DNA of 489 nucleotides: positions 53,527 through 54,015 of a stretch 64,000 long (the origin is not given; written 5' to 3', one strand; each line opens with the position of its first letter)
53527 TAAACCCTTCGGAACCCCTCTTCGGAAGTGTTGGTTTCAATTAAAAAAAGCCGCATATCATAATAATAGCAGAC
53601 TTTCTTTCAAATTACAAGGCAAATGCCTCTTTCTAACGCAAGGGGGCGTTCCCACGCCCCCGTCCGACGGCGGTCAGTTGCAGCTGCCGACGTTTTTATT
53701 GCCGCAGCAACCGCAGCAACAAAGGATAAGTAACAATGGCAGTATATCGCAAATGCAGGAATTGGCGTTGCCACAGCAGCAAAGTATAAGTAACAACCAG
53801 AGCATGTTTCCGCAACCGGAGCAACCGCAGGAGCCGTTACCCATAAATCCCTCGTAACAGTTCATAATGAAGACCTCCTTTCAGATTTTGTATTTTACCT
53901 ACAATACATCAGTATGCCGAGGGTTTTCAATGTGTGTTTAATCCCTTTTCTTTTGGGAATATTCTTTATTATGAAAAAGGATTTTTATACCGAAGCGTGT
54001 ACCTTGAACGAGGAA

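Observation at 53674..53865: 63-aa hydrophobic protein with 15 cysteines and an internal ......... duplication, divergent from the germination operon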

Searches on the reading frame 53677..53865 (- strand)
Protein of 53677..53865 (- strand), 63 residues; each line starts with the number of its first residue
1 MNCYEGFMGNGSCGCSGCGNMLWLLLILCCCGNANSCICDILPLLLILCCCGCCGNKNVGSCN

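Call 3: search_protein_families(library=ncbifam, proteins=[window:53677-53865:-], max_evalue=10)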
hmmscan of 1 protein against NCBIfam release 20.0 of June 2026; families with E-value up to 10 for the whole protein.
seq(63 aa): 0 families

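Call 4: search_protein_families(library=pfam, proteins=[window:53677-53865:-], max_evalue=10)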
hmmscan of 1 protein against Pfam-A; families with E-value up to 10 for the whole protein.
seq(63 aa): 0 families

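Call 6: find_homologous_proteins(query=window:53677-53865:-, max_evalue=0.01)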
Query seq(63 aa) (63 aa): 4 proteins with E <= 0.01 among 4 candidates.
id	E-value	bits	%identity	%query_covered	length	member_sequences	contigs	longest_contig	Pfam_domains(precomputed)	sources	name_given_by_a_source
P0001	9.7e-31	123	98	100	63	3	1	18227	-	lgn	-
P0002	1.1e-27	113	95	100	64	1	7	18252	-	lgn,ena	-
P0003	1.8e-9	55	76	46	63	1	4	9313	-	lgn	-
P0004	4.9e-6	45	74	54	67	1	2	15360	-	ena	-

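Call 11: find_encoding_contigs(protein=P0003, flank=5000, max_places=4)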
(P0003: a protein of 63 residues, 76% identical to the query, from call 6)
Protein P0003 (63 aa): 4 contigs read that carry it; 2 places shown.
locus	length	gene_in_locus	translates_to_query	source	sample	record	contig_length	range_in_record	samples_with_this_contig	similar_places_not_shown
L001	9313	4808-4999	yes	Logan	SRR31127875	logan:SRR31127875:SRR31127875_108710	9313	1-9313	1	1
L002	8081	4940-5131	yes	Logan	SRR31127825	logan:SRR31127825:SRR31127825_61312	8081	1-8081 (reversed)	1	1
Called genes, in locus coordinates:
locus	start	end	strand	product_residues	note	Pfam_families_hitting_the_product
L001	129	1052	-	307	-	PF03576:Peptidase_S58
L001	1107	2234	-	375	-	PF25198:Spore_GerAC_N, PF05504:Spore_GerAC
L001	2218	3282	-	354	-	PF03845:Spore_permease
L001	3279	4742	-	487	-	PF03323:GerA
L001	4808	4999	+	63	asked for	-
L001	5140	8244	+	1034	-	PF21445:ADDB_N, PF12705:PDDEXK_1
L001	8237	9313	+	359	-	?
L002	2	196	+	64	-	?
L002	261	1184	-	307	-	PF03576:Peptidase_S58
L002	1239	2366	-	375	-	PF25198:Spore_GerAC_N, PF05504:Spore_GerAC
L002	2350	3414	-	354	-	PF03845:Spore_permease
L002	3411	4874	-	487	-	PF03323:GerA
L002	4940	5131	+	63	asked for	-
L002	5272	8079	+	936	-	?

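Call 12: find_encoding_contigs(protein=P0004, flank=5000, max_places=4)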
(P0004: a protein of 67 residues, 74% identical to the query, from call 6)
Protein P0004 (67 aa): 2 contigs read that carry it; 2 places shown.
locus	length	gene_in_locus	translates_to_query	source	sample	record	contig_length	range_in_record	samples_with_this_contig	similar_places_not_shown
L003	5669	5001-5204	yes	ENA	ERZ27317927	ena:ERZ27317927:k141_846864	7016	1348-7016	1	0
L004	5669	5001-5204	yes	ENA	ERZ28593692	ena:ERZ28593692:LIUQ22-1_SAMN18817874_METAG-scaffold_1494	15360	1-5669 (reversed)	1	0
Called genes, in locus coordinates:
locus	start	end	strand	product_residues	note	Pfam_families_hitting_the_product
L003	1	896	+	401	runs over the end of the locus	PF00009:GTP_EFTU, PF03144:GTP_EFTU_D2, PF03143:GTP_EFTU_D3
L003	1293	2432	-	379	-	PF25198:Spore_GerAC_N, PF05504:Spore_GerAC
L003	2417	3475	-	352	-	-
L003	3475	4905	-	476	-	PF03323:GerA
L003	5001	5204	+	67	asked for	-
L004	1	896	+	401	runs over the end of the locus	PF00009:GTP_EFTU, PF03144:GTP_EFTU_D2, PF03143:GTP_EFTU_D3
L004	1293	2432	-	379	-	PF25198:Spore_GerAC_N, PF05504:Spore_GerAC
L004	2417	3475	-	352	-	-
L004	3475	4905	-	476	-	PF03323:GerA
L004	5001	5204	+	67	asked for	-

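Call 18: search_protein_representatives(protein=window:53677-53865:-)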
Query: 63 residues. Proteins with E-value up to 0.001 (for the whole library): 10; up to 1e-10: 1; up to 1e-30: 1. The best 10 are listed.
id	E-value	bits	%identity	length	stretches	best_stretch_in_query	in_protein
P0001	3.1e-31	123.0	98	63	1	1-63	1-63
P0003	5.8e-10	55.4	78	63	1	1-63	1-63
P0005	1.1e-07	48.1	69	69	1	1-63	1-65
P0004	1.6e-06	44.5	72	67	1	1-62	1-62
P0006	6.3e-06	42.6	70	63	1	1-57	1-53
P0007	1.3e-05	41.6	57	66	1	2-52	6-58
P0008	2.5e-05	40.6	69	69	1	1-63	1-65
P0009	1.3e-04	38.4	62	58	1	5-56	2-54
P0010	7.5e-04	36.0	65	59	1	17-57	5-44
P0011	7.8e-04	35.9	62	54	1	19-61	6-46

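Call 24: find_homologous_proteins(query=A2, max_evalue=0.01)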
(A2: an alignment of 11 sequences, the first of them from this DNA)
Query A2 (11 sequences) (63 aa, profile of the alignment): 51 proteins with E <= 0.01 among 8000 candidates.
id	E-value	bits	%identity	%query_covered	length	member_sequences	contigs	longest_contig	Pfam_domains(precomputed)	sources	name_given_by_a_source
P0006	4.6e-21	92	70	43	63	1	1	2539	-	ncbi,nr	ncbi:MAG: hypothetical protein J6A99_05400 [Clostridia bacterium]|nr:hypothetical protein [Clostridi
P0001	5.8e-20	89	98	100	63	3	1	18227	-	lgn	-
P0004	3.4e-19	87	74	54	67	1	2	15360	-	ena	-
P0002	7.0e-19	85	95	100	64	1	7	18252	-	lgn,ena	-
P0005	3.8e-18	83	-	-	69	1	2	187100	-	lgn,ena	-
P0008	2.8e-17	80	-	-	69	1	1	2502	-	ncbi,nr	ncbi:MAG: chorion class high-cysteine HCB protein 13 [Clostridia bacterium]|nr:chorion class high-cy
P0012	1.0e-16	79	-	-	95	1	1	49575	-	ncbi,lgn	-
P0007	1.0e-16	79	60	67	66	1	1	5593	-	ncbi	-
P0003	1.6e-16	78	76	46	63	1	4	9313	-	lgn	-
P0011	1.8e-11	62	56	70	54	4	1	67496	-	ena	-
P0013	2.8e-11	61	60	81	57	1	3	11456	-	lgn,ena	-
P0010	5.4e-11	60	62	67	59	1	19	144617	-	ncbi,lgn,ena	-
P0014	5.8e-11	60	56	92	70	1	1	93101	-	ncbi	-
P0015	1.4e-10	59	55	63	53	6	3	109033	-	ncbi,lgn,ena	-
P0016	2.8e-10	58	74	30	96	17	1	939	-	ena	-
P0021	2.4e-9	55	65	59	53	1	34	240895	-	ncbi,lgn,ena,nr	ncbi:MAG: hypothetical protein II896_01585 [Clostridia bacterium]|nr:hypothetical protein [Clostridi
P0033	2.8e-6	45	-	-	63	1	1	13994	-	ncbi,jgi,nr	ncbi:MAG: chorion class high-cysteine HCB protein 13 [Clostridiales bacterium]|jgi:hypothetical prot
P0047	3.2e-3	35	57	37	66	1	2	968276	-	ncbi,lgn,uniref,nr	ncbi:Uncharacterised protein [uncultured Roseburia sp.]|uniref:Chorion class high-cysteine HCB prote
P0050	7.4e-3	34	39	59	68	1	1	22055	-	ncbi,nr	ncbi:MAG: chorion class high-cysteine HCB protein 13 [Epulopiscium sp.]|nr:chorion class high-cystei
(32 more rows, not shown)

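Call 30: search_protein_families(library=ncbifam, alignment_id=A3, max_evalue=1)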
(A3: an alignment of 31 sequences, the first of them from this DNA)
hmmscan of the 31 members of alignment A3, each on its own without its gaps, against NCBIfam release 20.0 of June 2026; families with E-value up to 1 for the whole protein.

A. member 1, seq(63 aa): 0 families

B. families by the number of members that match (of 31 scanned): 0 families

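Call 31: find_related_loci(query=A2, collection=genome_contigs, flank=6000)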
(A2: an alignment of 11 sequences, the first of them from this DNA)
Query A2 (63 aa) in genome_contigs; peptide patterns used: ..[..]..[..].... (x = any residue, [..] = any of these).
42 stretches matched a pattern; 13 encode a relative of the query (tblastn E <= 1e-3); 13 distinct loci.
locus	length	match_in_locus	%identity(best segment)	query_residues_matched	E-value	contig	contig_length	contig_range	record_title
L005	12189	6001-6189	97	1-63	3e-33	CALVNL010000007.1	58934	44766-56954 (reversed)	MAG: uncultured Clostridia bacterium isolate BRZ_QM__bin111 genome assembly, contig: BRZ_QM__NODE_288_length_58934_cov_2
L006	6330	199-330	68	7-48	2e-10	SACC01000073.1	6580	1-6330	MAG: Clostridia bacterium isolate INTA.CYC.159 contig-100_10921, whole genome shotgun sequence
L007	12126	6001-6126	64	17-60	3e-10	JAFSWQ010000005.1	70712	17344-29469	MAG: Clostridia bacterium isolate RGIG3541 Goat_Rumen.Co__c1040867, whole genome shotgun sequence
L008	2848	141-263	62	17-58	2e-9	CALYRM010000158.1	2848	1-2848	MAG: uncultured Clostridia bacterium isolate SRR7188236_bin.49_metaWRAP_v1.3_MAG genome assembly, contig: ERZ9280836.307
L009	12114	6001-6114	56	19-59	4e-8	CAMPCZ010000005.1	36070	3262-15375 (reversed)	MAG: uncultured Clostridia bacterium isolate SRR873610_bin.24_metaWRAP_v1.3_MAG genome assembly, contig: NODE_1525_lengt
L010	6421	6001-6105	69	17-48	2e-7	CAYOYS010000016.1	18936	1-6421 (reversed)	MAG TPA_asm: uncultured Christensenellaceae bacterium isolate binchicken_co59_153 genome assembly, contig: NODE_6255_len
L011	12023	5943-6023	63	19-48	6e-6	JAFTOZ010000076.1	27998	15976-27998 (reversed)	MAG: Clostridia bacterium isolate RGIG4018 Roe_deer_Cecum-5__c313994, whole genome shotgun sequence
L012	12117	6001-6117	51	17-48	5e-5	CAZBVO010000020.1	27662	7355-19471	MAG TPA_asm: uncultured Faecalibacterium sp. isolate SRP225648_co1_867 genome assembly, contig: NODE_3686_length_27662_c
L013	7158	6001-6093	74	29-62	7e-5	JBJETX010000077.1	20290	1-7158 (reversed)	MAG: Christensenellales bacterium isolate PUUB15_bin.055 NODE_2325_length_20290_cov_5.935607, whole genome shotgun seque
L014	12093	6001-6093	74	29-62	1e-4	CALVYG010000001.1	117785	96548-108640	MAG: uncultured Clostridia bacterium isolate BRZ_LD__bin84 genome assembly, contig: BRZ_LD__NODE_60_length_117785_cov_6.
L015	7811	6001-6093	74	29-62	2e-4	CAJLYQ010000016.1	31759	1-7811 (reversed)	MAG TPA_asm: uncultured Catabacter sp. isolate ERR321646-bin.66 genome assembly, contig: NODE_919_length_31759_cov_5.122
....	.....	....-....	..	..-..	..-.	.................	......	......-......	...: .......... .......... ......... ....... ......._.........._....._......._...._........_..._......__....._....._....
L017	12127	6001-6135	53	17-52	2e-4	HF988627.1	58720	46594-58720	Faecalibacterium sp. CAG:1138 genomic scaffold, scf1, whole genome shotgun sequence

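Call 37: find_encoding_contigs(protein=P0047, flank=6000, max_places=2)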
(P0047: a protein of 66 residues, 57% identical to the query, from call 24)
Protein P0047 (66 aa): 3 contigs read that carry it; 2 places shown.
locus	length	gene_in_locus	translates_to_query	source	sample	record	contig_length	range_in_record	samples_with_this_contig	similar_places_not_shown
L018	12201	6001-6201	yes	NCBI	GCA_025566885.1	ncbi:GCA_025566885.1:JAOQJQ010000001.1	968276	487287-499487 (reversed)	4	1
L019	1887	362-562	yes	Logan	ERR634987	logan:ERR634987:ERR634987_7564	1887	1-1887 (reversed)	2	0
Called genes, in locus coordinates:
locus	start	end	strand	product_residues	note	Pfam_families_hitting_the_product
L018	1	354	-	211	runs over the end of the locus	PF06971:Put_DNA-bind_N, PF02629:CoA_binding, PF01408:GFO_IDH_MocA (weak)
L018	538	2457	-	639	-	PF00005:ABC_tran, PF00931:NB-ARC (faint), PF02463:SMC_N (faint), PF13476:AAA_23 (faint), PF13555:AAA_29 (faint), PF12848:ABC_tran_Xtn, PF00005:ABC_tran, PF16326:ABC_tran_CTD, +3 more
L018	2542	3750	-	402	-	PF00180:Iso_dh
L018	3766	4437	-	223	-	PF00392:GntR, PF07729:FCD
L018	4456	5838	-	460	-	PF00682:HMGL-like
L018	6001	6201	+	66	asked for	-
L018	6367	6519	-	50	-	-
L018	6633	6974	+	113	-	-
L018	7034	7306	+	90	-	-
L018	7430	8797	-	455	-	PF01554:MatE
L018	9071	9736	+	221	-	PF00072:Response_reg, PF00486:Trans_reg_C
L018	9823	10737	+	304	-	PF00005:ABC_tran, PF13304:AAA_21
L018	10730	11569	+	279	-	PF12730:ABC2_membrane_4 (weak)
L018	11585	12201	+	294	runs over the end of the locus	PF00512:HisKA, PF02518:HATPase_c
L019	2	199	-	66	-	?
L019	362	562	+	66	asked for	-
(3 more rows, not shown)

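Call 38: find_encoding_contigs(protein=P0021, flank=6000, max_places=2)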
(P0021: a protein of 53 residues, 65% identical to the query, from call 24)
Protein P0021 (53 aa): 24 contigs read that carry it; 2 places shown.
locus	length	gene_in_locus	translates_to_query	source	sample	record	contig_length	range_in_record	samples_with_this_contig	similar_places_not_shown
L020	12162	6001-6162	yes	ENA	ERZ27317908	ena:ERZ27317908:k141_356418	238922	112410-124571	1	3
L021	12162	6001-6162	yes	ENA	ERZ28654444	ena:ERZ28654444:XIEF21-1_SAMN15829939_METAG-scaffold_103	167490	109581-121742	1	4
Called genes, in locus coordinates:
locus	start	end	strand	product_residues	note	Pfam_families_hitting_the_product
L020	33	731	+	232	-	-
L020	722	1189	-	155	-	PF02590:SPOUT_MTase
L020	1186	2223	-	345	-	PF02517:Rce1-like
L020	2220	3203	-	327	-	PF02517:Rce1-like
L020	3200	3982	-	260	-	PF00753:Lactamase_B, PF23023:Anti-Pycsar_Apyc1, PF12706:Lactamase_B_2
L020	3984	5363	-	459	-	PF28494:GlyRS_ins_1 (weak), PF00587:tRNA-synt_2b, PF03129:HGTP_anticodon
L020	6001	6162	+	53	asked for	-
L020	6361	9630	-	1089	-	-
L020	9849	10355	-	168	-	PF01196:Ribosomal_L17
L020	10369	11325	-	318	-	PF01193:RNA_pol_L, PF01000:RNA_pol_A_bac, PF03118:RNA_pol_A_CTD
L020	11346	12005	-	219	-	PF00163:Ribosomal_S4, PF01479:S4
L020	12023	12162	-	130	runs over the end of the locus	PF00411:Ribosomal_S11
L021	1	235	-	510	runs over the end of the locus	PF28550:DUF8436, PF01266:DAO (faint), PF13738:Pyr_redox_3 (faint), PF21688:FAD-depend_C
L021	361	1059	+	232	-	-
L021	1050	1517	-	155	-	PF02590:SPOUT_MTase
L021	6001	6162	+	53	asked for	-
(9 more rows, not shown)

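Call 39: find_encoding_contigs(protein=P0050, flank=6000, max_places=2)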
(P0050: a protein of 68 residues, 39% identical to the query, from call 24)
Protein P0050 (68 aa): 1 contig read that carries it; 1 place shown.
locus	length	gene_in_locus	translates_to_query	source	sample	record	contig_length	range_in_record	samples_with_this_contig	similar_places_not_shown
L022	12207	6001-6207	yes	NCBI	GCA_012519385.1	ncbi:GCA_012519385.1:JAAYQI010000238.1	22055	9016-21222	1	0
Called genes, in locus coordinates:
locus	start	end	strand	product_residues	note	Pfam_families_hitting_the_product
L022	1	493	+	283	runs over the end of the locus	PF01513:NAD_kinase, PF20143:NAD_kinase_C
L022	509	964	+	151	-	PF01316:Arg_repressor, PF02863:Arg_repressor_C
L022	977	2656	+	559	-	PF02463:SMC_N, PF13175:AAA_15 (faint), PF13476:AAA_23 (faint)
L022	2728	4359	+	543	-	PF02156:Glyco_hydro_26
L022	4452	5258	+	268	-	PF14344:DUF4397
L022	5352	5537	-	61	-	-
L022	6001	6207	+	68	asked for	-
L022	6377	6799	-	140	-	PF01475:FUR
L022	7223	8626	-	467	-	PF13537:GATase_7 (weak)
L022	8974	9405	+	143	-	PF02381:MraZ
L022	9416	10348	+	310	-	PF01795:Methyltransf_5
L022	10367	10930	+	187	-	-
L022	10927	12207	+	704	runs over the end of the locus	PF03717:PBP_dimer, PF00905:Transpeptidase, PF03793:PASTA (weak)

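Call 52: search_protein_families(library=pfam, alignment_id=A3, max_evalue=1)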
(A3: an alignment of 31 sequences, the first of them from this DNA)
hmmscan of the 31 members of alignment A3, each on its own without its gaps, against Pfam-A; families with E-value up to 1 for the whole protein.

A. member 1, seq(63 aa): 0 families

B. families by the number of members that match (of 31 scanned): 3 families
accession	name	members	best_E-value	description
PF20137.4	DUF6527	1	0.13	Family of unknown function (DUF6527)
PF10981.13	DUF2788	1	0.45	Protein of unknown function (DUF2788)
PF15799.10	CCD48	1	0.59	Coiled-coil domain-containing protein 48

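Call 53: search_solved_structures(query=A3, max_evalue=1)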
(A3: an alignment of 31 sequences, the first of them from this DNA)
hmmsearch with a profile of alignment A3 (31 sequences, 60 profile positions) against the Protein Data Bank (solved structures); distinct sequences matched with E-value up to 1: 0.

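Call 55: predict_structure(alignment_id=A3)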
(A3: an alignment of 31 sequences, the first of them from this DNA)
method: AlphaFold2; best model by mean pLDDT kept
length: 63 residues; sequences in the alignment: 31
mean_pLDDT: 57.4   pTM: 0.36
mean pLDDT of the five models: 57.4, 55.5, 53.5, 50.7, 50.3
residues with pLDDT >= 90: 0; 70-90: 13; 50-70: 28; < 50: 22
segments of 3 or more residues with pLDDT < 50: 1-13, 55-63
pLDDT, mean of each block of 10 residues (from residue 1): 42 51 70 63 71 50 44
secondary structure, 60 per line:
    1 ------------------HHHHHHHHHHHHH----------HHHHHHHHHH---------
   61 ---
elements in order: H19-31 H42-51

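Call 69: find_homologous_proteins(query=A3, max_evalue=0.001)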
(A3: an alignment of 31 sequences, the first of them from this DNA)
Query A3 (31 sequences) (63 aa, profile of the alignment): 342 proteins with E <= 0.001 among 8000 candidates; the best 120 are listed.
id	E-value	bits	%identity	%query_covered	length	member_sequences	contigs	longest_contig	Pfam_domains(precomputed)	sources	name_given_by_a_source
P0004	5.1e-16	76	74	54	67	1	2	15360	-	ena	-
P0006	1.7e-15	75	70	43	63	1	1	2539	-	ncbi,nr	ncbi:MAG: hypothetical protein J6A99_05400 [Clostridia bacterium]|nr:hypothetical protein [Clostridi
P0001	1.3e-13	69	98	100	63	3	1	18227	-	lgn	-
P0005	3.1e-13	67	-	-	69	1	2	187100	-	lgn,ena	-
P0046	4.5e-13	67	57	37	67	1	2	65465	-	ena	-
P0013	8.0e-13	66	60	81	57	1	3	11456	-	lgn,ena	-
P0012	1.3e-12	65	-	-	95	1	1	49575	-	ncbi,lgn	-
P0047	1.5e-12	65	57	37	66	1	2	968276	-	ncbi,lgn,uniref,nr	ncbi:Uncharacterised protein [uncultured Roseburia sp.]|uniref:Chorion class high-cysteine HCB prote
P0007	1.8e-12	65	60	67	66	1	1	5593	-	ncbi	-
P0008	3.1e-12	64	-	-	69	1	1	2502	-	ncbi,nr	ncbi:MAG: chorion class high-cysteine HCB protein 13 [Clostridia bacterium]|nr:chorion class high-cy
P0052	3.6e-12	64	-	-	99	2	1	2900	-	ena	-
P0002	7.7e-12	63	95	100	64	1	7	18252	-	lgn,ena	-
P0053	1.5e-11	62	40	63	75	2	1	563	-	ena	-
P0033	1.7e-11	62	-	-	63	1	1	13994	-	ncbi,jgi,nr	ncbi:MAG: chorion class high-cysteine HCB protein 13 [Clostridiales bacterium]|jgi:hypothetical prot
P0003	2.0e-11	62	76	46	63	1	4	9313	-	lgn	-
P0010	1.2e-10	59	62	67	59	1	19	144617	-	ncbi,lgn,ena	-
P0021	4.3e-10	57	65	59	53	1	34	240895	-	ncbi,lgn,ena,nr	ncbi:MAG: hypothetical protein II896_01585 [Clostridia bacterium]|nr:hypothetical protein [Clostridi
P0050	1.8e-8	52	39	59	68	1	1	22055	-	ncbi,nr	ncbi:MAG: chorion class high-cysteine HCB protein 13 [Epulopiscium sp.]|nr:chorion class high-cystei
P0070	4.0e-8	51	36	57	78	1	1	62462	-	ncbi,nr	ncbi:MAG: chorion class high-cysteine HCB protein 13 [Clostridium sp.]|nr:chorion class high-cystein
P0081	1.3e-7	49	55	52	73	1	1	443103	-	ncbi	-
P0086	1.9e-7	49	37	63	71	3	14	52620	-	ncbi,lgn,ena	-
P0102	7.3e-7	47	43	57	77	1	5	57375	-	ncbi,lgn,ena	-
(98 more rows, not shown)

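Call 71: find_encoding_contigs(protein=P0081, flank=4000, max_places=1)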
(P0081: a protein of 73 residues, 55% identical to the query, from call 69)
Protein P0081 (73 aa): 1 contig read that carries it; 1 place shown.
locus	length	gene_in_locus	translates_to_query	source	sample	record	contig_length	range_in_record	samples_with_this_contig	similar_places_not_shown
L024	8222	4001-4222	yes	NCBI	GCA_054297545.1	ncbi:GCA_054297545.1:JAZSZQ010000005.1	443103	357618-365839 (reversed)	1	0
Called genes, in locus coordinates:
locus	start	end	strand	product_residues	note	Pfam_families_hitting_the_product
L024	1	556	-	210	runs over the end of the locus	PF06971:Put_DNA-bind_N, PF01408:GFO_IDH_MocA (weak), PF02629:CoA_binding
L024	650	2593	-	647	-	PF00005:ABC_tran, PF00931:NB-ARC (faint), PF02463:SMC_N (weak), PF13476:AAA_23 (faint), PF13555:AAA_29 (faint), PF12848:ABC_tran_Xtn, PF00005:ABC_tran, PF16326:ABC_tran_CTD, +2 more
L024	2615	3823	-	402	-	PF00180:Iso_dh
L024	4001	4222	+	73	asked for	-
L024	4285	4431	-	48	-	-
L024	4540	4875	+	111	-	-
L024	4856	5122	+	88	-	-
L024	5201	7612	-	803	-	PF00133:tRNA-synt_1, PF09334:tRNA-synt_1g, PF13603:tRNA-synt_1_2, PF00133:tRNA-synt_1, PF08264:Anticodon_1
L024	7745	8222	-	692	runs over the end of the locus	PF00009:GTP_EFTU, PF22042:EF-G_D2, PF03144:GTP_EFTU_D2 (weak), PF14492:EFG_III, PF03764:EFG_IV, PF00679:EFG_C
